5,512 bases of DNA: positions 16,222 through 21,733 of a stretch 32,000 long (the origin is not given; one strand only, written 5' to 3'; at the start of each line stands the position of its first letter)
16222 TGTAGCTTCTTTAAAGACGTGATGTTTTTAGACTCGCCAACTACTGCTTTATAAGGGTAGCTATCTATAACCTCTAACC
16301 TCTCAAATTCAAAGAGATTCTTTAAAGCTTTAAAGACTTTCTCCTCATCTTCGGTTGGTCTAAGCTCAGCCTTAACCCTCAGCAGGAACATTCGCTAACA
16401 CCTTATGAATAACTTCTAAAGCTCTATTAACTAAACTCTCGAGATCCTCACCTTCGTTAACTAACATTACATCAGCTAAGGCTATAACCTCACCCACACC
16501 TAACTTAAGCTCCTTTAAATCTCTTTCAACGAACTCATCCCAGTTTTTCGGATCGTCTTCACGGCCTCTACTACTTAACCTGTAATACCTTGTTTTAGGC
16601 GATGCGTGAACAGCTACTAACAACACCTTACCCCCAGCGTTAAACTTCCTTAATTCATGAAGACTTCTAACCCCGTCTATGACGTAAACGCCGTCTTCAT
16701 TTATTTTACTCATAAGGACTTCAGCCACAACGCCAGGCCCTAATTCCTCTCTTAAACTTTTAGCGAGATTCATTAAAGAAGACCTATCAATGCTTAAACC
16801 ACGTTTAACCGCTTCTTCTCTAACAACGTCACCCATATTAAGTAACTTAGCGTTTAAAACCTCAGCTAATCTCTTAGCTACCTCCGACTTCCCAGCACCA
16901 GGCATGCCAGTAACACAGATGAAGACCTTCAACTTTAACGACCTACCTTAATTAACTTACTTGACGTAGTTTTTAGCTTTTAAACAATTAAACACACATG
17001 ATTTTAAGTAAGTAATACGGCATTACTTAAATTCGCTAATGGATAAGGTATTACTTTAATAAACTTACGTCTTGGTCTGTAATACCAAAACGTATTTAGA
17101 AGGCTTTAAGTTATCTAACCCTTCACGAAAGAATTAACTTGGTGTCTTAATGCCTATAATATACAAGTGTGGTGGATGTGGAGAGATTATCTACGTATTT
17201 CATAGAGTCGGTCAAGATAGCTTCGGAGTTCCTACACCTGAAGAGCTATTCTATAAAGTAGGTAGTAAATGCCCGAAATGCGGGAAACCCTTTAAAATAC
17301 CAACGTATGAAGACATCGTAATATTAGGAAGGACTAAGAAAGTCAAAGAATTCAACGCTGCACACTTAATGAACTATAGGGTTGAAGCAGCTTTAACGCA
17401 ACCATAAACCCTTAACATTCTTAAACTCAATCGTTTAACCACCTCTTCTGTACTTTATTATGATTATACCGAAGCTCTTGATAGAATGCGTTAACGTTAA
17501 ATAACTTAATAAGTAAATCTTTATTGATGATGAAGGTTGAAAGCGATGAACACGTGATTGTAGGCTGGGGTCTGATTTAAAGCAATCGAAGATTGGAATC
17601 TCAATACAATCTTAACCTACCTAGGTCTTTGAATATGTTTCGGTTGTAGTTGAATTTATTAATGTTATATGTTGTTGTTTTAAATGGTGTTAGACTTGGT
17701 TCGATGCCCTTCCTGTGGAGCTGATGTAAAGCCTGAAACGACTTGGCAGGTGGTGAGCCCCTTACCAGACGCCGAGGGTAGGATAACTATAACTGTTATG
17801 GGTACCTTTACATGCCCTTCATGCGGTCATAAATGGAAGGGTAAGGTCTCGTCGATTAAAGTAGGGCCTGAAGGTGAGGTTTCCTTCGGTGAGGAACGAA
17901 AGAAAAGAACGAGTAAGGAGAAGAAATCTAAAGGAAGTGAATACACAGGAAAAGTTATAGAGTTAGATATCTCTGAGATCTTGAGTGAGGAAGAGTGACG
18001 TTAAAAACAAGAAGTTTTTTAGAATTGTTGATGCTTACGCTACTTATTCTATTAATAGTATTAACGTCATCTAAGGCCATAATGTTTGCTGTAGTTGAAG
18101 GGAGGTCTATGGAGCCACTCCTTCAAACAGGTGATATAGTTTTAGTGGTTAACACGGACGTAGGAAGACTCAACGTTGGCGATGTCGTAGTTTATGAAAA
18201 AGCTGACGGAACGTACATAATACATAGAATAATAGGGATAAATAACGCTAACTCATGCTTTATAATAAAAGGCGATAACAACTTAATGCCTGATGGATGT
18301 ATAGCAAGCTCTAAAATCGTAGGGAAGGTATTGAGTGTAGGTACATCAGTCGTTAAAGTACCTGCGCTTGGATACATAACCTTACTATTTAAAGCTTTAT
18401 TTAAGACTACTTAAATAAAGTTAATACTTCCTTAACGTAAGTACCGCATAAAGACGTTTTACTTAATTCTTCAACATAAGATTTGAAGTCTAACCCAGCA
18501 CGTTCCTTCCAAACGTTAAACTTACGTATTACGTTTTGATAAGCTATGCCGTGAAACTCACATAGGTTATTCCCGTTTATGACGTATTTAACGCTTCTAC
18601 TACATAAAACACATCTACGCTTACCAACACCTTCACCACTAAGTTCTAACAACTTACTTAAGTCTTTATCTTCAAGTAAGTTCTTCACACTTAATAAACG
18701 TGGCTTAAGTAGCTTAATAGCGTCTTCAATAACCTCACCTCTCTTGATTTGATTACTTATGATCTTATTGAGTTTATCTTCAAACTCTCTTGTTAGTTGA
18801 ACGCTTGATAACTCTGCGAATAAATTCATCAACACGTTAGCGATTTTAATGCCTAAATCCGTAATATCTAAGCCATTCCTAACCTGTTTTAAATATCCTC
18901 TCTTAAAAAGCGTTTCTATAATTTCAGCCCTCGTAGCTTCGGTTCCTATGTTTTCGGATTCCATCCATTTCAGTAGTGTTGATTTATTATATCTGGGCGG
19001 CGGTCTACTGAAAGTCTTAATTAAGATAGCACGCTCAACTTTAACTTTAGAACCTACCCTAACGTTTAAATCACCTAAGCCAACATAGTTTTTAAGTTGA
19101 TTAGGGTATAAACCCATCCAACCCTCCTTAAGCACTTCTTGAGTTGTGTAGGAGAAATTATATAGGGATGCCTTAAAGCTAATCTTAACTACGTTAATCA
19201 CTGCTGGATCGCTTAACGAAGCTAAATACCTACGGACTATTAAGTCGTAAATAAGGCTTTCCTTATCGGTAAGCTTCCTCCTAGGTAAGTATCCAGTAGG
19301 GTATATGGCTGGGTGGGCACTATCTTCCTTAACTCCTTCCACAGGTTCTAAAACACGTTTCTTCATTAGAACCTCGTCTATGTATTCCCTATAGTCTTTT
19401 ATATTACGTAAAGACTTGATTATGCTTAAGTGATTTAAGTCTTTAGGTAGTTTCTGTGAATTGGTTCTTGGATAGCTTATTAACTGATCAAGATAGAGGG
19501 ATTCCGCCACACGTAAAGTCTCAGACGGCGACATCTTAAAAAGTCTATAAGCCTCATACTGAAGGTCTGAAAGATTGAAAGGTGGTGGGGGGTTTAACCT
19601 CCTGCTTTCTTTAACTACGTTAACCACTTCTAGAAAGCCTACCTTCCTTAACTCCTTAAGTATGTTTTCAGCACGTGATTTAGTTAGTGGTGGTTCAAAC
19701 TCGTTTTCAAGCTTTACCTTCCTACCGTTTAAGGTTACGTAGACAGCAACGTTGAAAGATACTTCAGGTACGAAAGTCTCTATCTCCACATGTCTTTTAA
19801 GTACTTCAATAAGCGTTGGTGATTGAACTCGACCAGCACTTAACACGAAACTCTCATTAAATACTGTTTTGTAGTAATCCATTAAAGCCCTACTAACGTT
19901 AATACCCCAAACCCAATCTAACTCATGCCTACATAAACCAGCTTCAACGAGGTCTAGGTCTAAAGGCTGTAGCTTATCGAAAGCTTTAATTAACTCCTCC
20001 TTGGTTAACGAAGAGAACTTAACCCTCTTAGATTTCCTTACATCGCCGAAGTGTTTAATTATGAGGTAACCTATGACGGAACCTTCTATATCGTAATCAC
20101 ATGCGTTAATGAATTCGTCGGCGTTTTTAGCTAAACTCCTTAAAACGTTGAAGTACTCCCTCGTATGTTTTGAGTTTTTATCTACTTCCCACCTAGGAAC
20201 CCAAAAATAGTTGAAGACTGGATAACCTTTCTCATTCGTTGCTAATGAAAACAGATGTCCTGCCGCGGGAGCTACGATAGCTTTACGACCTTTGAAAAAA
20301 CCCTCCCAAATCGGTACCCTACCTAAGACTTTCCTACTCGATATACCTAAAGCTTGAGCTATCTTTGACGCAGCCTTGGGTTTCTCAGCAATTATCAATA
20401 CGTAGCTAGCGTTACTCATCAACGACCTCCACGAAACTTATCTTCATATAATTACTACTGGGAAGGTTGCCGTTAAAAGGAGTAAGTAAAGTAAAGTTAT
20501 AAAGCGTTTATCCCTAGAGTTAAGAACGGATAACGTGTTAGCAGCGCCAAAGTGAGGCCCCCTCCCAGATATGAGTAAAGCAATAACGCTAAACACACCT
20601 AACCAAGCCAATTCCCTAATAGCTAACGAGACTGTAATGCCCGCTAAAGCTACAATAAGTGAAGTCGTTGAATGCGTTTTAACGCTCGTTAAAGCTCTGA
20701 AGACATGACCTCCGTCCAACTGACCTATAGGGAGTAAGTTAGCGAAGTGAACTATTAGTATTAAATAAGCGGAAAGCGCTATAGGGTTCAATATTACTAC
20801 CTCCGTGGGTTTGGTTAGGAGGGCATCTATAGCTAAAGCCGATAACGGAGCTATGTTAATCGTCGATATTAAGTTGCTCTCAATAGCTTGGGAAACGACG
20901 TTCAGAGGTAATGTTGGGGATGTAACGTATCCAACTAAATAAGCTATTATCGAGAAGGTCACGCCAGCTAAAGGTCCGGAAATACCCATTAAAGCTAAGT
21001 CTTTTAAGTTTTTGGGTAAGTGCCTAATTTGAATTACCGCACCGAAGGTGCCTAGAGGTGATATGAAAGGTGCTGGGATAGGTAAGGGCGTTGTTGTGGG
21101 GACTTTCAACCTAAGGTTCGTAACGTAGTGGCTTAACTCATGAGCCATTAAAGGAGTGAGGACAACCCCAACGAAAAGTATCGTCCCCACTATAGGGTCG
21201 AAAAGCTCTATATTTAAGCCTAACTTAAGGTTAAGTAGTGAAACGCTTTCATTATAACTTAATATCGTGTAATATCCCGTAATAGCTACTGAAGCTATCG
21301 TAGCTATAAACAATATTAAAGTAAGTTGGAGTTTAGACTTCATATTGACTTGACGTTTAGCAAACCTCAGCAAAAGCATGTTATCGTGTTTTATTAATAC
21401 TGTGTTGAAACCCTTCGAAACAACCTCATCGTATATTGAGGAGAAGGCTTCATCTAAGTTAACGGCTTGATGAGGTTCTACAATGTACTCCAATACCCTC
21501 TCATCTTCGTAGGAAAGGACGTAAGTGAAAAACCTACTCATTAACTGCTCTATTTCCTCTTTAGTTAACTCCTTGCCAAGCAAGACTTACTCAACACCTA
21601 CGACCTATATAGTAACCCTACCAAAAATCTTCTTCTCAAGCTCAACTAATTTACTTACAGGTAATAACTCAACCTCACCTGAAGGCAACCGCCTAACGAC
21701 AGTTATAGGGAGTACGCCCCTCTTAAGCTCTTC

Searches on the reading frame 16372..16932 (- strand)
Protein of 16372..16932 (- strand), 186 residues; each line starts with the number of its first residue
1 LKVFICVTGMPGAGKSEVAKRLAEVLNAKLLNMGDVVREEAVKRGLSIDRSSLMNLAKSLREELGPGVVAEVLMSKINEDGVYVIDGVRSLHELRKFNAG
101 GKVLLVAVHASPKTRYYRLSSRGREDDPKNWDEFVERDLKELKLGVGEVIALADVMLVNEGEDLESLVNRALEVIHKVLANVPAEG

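Call 72: search_protein_families(library=pfam, proteins=[window:16372-16932:-], max_evalue=0.00001)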
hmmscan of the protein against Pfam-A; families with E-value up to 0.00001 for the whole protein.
window:16372-16932:- (186 aa): 3 families
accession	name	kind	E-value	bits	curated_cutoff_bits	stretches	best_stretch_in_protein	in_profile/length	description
PF13207.12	AAA_17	-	3.4e-18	66.7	27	1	8-133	1-134/136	AAA domain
PF13238.12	AAA_18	-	2.6e-16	60.7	29.4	1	5-128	1-117/128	AAA domain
PF13671.12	AAA_33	-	5.5e-06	27.2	27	0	5-132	2-129/143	AAA domain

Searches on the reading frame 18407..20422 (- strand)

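Call 72: search_protein_families(library=pfam, proteins=[window:18407-20422:-], max_evalue=0.00001)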
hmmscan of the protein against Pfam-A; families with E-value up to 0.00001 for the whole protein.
window:18407-20422:- (671 aa): 2 families
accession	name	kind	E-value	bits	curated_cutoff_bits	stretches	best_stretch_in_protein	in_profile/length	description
PF01131.25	Topoisom_bac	-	2e-109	366.8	35.1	1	155-565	3-410/411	DNA topoisomerase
PF01751.28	Toprim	-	8.4e-15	55.2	23.1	1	8-138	1-95/96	Toprim domain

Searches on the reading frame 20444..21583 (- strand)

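Call 72: search_protein_families(library=pfam, proteins=[window:20444-21583:-], max_evalue=0.00001)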
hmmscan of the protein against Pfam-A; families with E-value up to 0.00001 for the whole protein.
window:20444-21583:- (379 aa): 1 family
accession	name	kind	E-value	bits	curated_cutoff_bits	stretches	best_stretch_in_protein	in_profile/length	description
PF02163.28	Peptidase_M50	-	8.8e-15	55.1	27.2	1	137-312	2-207/221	Peptidase family M50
